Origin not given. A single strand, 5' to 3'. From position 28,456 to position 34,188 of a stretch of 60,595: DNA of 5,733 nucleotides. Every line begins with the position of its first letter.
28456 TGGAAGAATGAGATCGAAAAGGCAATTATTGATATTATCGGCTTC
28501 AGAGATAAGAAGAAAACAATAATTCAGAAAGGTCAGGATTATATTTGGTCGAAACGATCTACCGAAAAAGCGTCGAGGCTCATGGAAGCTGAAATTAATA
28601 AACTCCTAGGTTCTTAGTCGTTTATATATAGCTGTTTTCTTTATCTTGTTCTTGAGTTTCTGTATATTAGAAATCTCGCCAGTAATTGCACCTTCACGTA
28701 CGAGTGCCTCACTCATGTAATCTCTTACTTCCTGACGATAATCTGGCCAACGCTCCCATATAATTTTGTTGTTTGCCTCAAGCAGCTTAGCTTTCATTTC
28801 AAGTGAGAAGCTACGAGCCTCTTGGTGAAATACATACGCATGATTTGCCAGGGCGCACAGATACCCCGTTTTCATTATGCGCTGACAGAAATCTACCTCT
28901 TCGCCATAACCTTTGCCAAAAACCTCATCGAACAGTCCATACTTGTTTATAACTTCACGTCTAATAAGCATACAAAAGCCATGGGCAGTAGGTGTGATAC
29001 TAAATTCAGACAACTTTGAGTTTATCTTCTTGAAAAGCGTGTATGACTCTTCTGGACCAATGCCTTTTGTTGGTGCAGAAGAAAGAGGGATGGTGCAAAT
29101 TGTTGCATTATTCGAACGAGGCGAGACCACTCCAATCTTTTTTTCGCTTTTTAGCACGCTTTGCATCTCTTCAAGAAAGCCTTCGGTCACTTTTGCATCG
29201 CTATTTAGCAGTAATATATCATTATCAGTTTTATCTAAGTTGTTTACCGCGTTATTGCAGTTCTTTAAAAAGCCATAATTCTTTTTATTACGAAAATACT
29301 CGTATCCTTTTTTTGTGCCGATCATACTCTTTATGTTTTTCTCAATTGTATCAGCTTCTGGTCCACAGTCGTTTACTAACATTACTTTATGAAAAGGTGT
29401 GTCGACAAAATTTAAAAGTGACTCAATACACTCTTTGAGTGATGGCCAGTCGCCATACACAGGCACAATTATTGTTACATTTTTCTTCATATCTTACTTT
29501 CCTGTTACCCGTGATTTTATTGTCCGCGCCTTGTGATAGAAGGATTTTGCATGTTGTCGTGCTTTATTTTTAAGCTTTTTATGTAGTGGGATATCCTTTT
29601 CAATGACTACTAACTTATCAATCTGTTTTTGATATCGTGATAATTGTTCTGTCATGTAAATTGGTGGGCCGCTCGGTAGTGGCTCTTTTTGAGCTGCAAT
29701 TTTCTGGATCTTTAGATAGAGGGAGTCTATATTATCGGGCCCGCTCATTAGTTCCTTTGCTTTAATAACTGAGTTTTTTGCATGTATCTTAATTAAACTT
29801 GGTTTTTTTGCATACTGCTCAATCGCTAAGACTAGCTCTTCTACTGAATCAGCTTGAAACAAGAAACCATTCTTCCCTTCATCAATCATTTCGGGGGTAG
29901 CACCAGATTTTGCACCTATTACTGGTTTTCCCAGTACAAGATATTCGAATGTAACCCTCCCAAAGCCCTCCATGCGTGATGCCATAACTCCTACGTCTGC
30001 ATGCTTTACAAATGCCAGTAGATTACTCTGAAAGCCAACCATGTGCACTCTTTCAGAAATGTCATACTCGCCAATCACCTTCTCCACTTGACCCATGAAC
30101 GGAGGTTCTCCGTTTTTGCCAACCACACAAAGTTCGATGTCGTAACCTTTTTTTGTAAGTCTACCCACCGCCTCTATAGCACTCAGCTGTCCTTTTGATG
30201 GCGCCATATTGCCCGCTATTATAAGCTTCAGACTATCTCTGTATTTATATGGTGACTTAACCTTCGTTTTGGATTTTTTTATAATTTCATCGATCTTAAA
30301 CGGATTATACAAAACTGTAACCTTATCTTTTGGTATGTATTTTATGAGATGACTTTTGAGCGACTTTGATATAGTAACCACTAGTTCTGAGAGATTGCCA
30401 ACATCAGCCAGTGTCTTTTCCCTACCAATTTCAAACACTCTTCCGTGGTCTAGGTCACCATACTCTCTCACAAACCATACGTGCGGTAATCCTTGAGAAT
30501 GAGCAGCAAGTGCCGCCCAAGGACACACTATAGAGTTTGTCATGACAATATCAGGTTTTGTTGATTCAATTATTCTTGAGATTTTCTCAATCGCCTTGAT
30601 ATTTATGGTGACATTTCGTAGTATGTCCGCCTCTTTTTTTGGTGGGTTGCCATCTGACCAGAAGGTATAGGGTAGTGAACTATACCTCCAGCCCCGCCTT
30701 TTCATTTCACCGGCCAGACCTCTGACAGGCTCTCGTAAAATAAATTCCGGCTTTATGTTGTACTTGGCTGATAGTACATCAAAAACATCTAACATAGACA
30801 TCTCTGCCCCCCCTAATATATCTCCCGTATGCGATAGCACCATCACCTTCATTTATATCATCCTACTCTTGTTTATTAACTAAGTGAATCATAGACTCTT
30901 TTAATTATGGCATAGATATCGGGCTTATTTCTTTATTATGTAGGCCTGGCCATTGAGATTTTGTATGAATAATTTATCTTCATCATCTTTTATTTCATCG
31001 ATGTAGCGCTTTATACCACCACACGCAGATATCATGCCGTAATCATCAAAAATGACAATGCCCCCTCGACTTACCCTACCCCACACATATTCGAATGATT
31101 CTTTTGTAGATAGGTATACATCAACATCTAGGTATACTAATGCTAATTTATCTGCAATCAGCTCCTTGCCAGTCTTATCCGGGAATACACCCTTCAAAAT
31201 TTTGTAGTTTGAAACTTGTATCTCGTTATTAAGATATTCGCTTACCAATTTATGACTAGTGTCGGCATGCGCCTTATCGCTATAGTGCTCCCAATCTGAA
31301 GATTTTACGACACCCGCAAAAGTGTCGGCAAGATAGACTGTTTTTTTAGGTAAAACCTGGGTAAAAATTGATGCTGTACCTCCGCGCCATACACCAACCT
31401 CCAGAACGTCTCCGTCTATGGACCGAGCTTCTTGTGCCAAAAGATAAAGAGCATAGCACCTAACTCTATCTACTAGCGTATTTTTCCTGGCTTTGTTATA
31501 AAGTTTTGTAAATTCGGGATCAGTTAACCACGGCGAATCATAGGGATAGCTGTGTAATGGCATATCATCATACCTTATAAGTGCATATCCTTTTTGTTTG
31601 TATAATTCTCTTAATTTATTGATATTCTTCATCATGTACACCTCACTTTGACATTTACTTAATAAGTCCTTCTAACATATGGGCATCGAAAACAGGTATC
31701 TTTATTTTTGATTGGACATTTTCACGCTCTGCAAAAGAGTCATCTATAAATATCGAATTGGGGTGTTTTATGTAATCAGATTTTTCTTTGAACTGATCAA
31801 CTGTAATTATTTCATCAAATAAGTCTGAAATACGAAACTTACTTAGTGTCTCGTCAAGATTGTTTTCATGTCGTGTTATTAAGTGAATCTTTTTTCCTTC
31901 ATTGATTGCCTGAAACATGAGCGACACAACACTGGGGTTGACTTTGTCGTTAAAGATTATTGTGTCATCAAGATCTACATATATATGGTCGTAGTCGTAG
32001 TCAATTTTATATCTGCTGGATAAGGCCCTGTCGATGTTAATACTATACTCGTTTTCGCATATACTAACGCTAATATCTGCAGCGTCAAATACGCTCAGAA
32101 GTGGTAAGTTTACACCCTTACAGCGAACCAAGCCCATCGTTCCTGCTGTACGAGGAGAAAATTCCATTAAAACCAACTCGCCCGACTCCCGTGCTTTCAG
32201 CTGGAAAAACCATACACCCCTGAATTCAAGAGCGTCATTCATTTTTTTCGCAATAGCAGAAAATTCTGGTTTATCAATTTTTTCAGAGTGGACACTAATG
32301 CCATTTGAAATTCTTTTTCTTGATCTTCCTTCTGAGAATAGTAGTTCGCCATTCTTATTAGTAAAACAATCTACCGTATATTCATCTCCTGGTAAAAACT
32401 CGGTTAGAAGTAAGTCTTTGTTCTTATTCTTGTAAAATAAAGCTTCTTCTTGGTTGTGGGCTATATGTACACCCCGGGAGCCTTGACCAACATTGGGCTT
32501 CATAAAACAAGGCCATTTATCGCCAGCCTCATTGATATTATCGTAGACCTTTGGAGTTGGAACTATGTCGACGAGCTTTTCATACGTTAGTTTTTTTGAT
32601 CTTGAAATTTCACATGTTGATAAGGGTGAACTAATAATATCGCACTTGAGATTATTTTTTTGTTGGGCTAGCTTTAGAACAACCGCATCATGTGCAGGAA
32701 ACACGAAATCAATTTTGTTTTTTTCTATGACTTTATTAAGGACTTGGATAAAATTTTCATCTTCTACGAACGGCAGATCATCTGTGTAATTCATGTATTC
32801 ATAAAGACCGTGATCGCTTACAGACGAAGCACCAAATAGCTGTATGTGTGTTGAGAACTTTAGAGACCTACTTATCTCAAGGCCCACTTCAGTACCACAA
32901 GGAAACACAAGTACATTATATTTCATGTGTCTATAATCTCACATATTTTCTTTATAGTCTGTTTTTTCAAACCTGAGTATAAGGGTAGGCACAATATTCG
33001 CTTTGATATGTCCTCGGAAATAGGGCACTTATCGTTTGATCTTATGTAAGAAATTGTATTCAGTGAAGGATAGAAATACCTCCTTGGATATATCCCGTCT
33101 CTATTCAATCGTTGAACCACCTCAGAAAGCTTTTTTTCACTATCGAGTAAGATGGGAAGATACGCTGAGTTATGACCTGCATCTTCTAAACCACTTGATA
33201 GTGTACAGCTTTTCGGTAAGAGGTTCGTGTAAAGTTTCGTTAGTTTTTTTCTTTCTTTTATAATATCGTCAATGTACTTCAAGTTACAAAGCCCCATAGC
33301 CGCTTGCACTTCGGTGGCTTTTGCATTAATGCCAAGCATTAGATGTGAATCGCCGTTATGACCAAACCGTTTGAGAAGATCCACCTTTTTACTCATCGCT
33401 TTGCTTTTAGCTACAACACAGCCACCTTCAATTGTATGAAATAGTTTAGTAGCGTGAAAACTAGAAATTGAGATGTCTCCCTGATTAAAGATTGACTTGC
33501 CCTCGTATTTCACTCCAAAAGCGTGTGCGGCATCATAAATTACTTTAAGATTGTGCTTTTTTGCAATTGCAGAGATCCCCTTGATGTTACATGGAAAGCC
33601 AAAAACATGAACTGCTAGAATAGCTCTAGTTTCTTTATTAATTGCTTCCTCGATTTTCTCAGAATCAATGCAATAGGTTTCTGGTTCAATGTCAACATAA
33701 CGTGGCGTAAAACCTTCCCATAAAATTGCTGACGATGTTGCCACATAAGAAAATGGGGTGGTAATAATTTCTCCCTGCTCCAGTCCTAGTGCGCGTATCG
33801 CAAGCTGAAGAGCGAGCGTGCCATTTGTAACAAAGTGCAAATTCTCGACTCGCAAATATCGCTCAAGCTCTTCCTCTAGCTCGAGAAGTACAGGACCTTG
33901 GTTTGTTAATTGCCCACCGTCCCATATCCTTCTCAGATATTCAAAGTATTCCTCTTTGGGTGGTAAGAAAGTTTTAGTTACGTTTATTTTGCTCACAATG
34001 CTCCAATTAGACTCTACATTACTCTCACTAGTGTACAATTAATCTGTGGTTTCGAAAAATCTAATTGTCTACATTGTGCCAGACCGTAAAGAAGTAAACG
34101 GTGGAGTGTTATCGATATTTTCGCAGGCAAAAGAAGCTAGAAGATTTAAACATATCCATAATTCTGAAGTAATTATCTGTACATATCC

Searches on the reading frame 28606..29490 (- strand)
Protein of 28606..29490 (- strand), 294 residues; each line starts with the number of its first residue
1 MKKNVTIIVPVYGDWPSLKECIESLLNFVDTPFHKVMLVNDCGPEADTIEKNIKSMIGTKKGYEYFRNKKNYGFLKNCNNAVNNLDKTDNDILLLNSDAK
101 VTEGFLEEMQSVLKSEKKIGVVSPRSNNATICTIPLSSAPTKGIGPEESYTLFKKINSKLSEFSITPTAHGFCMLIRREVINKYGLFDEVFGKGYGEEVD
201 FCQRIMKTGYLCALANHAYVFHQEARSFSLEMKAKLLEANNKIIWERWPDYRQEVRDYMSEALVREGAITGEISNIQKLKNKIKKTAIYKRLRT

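Call 24: search_protein_families(library=pfam, proteins=[window:28606-29490:-], max_evalue=0.001)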
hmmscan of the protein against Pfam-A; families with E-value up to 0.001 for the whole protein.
window:28606-29490:- (294 aa): 4 families
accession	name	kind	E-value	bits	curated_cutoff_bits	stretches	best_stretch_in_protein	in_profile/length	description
PF00535.33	Glycos_transf_2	-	5e-16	59.5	23.3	1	6-184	1-167/168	Glycosyl transferase family 2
PF13641.12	Glyco_tranf_2_3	-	6.2e-08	33.4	27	1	4-233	2-222/230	Glycosyltransferase like family 2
PF13632.12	Glyco_trans_2_3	-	0.00032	21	27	1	92-225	2-125/198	Glycosyl transferase family group 2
PF13506.12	Glyco_transf_21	-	0.00033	20.6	21.7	0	77-220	18-152/174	Glycosyl transferase family 21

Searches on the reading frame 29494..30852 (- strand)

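Call 24: search_protein_families(library=pfam, proteins=[window:29494-30852:-], max_evalue=0.001)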
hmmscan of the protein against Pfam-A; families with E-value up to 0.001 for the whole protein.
window:29494-30852:- (452 aa): 5 families
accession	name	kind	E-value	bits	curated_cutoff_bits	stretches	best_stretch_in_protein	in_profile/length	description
PF00534.26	Glycos_transf_1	-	2e-28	99.5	26.4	1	201-353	9-161/172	Glycosyl transferases group 1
PF13692.12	Glyco_trans_1_4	-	9.7e-25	87.9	27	1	209-347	3-139/142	Glycosyl transferases group 1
PF13439.12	Glyco_transf_4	-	6.2e-11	43.1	28.5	1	47-186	12-167/170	Glycosyltransferase Family 4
PF20706.3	GT4-conflict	-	7.4e-11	42.1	26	1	144-319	136-317/385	Family 4 Glycosyltransferase in conflict systems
PF13579.12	Glyco_trans_4_4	-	6.8e-05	23.7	29.7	1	86-183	58-157/158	Glycosyl transferase 4-like domain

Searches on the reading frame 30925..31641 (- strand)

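Call 24: search_protein_families(library=pfam, proteins=[window:30925-31641:-], max_evalue=0.001)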
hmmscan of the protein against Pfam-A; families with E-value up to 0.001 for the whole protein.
window:30925-31641:- (238 aa): 2 families
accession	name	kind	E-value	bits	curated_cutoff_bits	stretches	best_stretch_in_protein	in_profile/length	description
PF05711.17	TylF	-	2.1e-23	83.4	23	1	72-208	88-236/264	Macrocin-O-methyltransferase (TylF)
PF13578.12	Methyltransf_24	-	2.1e-07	32.2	26.3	1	80-201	1-105/105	Methyltransferase domain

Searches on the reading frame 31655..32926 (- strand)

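Call 24: search_protein_families(library=pfam, proteins=[window:31655-32926:-], max_evalue=0.001)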
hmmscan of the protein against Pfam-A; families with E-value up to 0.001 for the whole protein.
window:31655-32926:- (423 aa): 3 families
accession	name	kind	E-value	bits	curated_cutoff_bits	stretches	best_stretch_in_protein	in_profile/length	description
PF15632.11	ATPgrasp_Ter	-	3.9e-18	65.9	29.1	1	169-284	2-110/131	ATP-grasp in the biosynthetic pathway with Ter operon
PF13535.11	ATP-grasp_4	-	3.1e-10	40.3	27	1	138-263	3-156/160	ATP-grasp domain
PF02655.19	ATP-grasp_3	-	7.1e-09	36.4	23.2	1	110-262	3-159/160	ATP-grasp domain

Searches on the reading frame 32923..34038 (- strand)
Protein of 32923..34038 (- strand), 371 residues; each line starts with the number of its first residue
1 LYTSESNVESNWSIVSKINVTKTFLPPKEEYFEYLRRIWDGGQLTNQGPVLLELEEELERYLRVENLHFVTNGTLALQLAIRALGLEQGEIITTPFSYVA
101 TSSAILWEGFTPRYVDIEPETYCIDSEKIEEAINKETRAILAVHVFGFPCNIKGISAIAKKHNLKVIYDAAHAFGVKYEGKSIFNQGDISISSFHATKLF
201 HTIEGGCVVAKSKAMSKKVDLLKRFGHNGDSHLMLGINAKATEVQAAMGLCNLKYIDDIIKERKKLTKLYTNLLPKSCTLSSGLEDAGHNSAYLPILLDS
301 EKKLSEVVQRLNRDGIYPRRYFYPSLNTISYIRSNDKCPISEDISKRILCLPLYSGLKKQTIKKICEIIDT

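Call 24: search_protein_families(library=pfam, proteins=[window:32923-34038:-], max_evalue=0.001)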
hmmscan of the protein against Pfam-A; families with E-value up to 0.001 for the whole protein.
window:32923-34038:- (371 aa): 4 families
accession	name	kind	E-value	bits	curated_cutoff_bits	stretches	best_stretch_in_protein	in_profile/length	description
PF01041.23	DegT_DnrJ_EryC1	-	1.6e-90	304.4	19.8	1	28-369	4-359/360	DegT/DnrJ/EryC1/StrS aminotransferase family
PF00155.27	Aminotran_1_2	-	5.1e-08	32.9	19.7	1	50-324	43-336/361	Aminotransferase class I and II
PF01212.27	Beta_elim_lyase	-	7.9e-07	29.1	27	1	47-227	30-228/288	Beta-eliminating lyase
PF00266.25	Aminotran_5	-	0.00082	18.9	21.5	1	66-175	63-181/371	Aminotransferase class-V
